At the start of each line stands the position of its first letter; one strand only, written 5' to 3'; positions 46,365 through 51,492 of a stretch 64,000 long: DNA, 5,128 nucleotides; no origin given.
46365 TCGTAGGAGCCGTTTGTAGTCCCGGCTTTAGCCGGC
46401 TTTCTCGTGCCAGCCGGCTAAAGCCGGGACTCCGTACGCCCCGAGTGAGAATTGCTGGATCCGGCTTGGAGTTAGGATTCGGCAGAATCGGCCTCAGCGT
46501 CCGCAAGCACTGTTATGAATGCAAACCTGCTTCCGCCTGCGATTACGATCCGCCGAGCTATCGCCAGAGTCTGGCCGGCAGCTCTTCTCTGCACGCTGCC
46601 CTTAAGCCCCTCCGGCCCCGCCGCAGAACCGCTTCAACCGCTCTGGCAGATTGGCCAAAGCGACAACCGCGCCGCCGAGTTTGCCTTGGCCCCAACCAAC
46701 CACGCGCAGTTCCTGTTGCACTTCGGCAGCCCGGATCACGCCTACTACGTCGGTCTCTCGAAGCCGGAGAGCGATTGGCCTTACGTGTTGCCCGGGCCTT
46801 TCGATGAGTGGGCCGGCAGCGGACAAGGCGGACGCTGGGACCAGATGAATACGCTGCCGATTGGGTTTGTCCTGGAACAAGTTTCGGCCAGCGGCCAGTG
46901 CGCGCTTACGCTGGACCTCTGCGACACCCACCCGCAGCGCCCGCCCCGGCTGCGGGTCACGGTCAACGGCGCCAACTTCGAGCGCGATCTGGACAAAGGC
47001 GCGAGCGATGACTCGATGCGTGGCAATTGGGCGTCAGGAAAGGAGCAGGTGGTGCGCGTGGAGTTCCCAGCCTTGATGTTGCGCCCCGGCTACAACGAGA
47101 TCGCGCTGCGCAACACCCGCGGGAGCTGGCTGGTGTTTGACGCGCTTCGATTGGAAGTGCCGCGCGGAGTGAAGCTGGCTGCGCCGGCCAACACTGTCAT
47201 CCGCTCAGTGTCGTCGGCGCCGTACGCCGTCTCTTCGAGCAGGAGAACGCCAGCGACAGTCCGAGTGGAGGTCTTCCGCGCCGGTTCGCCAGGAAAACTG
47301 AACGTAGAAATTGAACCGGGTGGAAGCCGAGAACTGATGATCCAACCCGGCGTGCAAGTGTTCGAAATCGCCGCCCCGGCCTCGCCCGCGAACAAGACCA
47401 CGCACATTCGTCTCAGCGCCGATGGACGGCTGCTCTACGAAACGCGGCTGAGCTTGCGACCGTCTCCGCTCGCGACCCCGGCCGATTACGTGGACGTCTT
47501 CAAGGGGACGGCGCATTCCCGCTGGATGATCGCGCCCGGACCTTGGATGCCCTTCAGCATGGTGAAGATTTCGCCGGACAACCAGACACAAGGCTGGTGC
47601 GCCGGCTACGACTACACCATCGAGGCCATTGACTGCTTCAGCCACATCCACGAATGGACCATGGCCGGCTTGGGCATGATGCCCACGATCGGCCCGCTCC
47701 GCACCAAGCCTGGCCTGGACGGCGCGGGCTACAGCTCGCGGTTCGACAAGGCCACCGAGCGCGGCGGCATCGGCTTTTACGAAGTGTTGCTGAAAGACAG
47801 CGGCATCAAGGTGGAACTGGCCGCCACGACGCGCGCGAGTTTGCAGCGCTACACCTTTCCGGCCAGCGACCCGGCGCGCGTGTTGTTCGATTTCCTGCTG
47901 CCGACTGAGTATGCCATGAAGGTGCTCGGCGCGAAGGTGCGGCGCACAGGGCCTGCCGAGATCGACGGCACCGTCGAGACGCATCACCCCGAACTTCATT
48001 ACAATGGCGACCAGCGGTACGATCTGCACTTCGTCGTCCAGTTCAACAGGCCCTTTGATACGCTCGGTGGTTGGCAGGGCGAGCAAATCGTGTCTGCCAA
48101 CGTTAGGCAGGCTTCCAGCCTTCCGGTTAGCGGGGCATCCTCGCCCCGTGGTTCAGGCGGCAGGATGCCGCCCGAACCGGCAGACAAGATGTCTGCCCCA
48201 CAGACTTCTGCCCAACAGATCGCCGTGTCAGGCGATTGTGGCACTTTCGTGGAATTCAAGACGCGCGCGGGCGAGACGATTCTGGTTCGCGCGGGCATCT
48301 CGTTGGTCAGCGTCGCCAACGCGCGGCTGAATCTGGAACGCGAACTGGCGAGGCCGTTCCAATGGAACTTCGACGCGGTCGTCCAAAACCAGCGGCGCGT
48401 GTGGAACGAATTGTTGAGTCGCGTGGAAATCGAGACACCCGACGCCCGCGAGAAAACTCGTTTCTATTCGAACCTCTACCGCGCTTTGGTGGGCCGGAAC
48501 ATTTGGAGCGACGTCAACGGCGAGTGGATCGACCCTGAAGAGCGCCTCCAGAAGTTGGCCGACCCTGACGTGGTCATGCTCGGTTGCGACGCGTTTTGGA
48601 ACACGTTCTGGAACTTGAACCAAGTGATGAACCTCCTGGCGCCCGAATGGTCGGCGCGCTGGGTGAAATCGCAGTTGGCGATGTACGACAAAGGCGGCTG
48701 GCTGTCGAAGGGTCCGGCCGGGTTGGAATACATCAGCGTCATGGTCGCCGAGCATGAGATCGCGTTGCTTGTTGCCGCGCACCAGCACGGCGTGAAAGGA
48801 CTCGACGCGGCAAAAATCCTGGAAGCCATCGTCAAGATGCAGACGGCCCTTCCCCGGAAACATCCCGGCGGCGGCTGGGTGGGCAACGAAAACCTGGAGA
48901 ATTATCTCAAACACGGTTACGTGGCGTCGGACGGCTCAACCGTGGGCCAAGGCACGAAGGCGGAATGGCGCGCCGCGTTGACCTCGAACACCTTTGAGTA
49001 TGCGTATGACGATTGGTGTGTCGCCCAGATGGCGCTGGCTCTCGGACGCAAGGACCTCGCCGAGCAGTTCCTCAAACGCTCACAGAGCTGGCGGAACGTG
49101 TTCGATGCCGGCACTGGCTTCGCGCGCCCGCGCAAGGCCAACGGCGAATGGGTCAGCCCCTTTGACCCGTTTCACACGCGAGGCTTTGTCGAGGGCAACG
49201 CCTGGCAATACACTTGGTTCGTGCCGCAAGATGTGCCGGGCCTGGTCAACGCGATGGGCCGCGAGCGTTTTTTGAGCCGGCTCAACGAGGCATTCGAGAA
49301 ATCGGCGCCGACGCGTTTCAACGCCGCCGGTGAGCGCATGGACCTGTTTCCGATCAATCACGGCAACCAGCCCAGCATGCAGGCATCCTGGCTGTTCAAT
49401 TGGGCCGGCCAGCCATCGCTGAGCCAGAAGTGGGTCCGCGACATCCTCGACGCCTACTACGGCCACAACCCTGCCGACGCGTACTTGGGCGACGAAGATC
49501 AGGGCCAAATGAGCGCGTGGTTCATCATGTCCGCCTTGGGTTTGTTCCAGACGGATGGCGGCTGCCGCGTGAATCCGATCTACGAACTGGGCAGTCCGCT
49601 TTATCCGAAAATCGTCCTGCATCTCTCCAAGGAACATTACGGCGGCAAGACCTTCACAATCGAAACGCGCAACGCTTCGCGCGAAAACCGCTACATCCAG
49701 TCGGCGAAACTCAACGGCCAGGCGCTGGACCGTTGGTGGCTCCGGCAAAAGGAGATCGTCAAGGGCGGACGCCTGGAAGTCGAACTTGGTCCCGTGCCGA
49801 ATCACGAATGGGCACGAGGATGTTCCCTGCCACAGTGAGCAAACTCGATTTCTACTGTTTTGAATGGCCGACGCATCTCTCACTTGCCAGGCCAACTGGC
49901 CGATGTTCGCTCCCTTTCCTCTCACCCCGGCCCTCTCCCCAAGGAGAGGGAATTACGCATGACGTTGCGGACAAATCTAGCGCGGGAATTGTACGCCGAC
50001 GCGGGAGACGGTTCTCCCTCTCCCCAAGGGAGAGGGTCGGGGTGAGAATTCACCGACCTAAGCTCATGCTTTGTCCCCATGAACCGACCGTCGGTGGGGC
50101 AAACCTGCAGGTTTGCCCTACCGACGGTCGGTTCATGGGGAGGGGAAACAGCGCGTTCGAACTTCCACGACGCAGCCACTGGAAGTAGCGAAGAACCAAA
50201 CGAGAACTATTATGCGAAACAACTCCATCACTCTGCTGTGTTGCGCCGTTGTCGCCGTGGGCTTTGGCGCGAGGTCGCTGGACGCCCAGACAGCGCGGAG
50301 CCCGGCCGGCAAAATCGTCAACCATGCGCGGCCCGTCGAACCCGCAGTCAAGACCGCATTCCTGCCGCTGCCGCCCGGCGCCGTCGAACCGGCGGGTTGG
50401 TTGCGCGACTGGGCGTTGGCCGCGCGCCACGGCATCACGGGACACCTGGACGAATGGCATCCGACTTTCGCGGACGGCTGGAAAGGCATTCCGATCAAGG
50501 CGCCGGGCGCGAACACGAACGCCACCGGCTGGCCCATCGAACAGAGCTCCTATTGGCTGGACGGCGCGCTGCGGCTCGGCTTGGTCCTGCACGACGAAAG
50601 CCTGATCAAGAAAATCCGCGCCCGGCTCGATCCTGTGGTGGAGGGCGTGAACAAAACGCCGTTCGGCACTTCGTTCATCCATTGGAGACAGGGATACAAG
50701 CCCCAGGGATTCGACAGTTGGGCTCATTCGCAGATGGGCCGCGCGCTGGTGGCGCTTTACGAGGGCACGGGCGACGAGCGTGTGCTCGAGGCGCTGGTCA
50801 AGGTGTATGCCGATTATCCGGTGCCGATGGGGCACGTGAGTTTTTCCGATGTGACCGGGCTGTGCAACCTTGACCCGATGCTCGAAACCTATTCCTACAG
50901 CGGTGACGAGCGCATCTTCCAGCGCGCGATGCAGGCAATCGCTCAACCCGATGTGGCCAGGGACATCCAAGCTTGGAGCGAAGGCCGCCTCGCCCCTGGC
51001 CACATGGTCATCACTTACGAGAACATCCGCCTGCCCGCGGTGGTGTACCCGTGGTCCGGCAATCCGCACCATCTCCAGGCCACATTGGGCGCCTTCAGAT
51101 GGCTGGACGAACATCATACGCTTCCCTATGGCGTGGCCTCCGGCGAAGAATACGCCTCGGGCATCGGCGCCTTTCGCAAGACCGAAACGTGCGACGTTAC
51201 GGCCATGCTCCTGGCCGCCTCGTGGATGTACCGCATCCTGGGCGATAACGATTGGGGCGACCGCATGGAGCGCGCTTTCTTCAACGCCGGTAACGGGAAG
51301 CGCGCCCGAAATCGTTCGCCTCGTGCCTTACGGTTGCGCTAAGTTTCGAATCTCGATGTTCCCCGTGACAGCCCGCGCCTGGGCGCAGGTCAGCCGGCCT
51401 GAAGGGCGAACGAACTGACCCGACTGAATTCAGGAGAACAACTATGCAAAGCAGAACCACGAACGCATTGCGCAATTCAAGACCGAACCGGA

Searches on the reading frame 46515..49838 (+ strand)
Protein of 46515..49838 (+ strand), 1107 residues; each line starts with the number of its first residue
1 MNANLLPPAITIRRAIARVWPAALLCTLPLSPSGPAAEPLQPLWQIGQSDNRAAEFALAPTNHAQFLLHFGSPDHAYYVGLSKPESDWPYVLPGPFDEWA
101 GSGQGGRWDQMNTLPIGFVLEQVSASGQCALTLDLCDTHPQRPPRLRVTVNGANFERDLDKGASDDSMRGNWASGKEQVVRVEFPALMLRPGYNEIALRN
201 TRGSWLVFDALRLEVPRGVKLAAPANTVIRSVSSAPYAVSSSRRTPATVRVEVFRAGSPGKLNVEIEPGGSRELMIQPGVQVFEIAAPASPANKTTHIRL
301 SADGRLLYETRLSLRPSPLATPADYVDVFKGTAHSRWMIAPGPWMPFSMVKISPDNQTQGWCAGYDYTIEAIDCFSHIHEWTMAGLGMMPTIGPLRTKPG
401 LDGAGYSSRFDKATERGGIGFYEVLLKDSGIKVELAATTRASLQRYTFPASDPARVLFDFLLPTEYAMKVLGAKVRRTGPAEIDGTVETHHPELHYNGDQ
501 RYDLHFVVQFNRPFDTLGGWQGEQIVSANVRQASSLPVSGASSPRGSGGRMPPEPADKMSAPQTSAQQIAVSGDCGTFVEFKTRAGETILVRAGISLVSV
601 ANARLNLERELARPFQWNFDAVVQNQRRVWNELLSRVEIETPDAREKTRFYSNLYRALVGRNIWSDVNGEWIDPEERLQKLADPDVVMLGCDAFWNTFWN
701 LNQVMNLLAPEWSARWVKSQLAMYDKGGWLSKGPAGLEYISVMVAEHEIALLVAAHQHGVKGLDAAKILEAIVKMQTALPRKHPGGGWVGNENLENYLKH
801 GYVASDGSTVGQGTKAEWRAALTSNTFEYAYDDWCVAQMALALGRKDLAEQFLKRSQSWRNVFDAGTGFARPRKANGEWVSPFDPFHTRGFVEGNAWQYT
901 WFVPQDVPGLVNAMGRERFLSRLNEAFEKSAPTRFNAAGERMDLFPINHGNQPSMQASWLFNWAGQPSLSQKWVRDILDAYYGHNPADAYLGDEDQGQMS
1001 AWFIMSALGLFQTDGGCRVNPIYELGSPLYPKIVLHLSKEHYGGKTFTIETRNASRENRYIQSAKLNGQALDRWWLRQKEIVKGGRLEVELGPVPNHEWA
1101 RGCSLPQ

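Call 29: search_protein_families(library=pfam, proteins=[window:46515-49838:+], max_evalue=0.01)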
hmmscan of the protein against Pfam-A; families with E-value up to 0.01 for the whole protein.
window:46515-49838:+ (1107 aa): 3 families
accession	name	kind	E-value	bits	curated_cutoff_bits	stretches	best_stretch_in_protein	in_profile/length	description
PF07971.18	Glyco_hydro_92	-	3.8e-146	488.2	24.6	1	602-1092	1-463/464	Glycosyl hydrolase family 92 catalytic domain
PF17678.7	Glyco_hydro_92N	-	4.5e-52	177.7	34.5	1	325-596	1-236/236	Glycosyl hydrolase family 92 N-terminal domain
PF14683.12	CBM-like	-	1e-18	68.2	27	1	43-213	2-160/160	Polysaccharide lyase family 4, domain III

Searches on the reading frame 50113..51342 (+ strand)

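Call 29: search_protein_families(library=pfam, proteins=[window:50113-51342:+], max_evalue=0.01)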
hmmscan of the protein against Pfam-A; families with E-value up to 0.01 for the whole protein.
window:50113-51342:+ (409 aa): 1 family
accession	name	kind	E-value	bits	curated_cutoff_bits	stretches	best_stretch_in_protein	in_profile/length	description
PF07944.18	Beta-AFase-like_GH127_cat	-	8e-07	28.8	24.9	1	191-392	106-324/376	Beta-L-arabinofuranosidase, GH127 catalytic domain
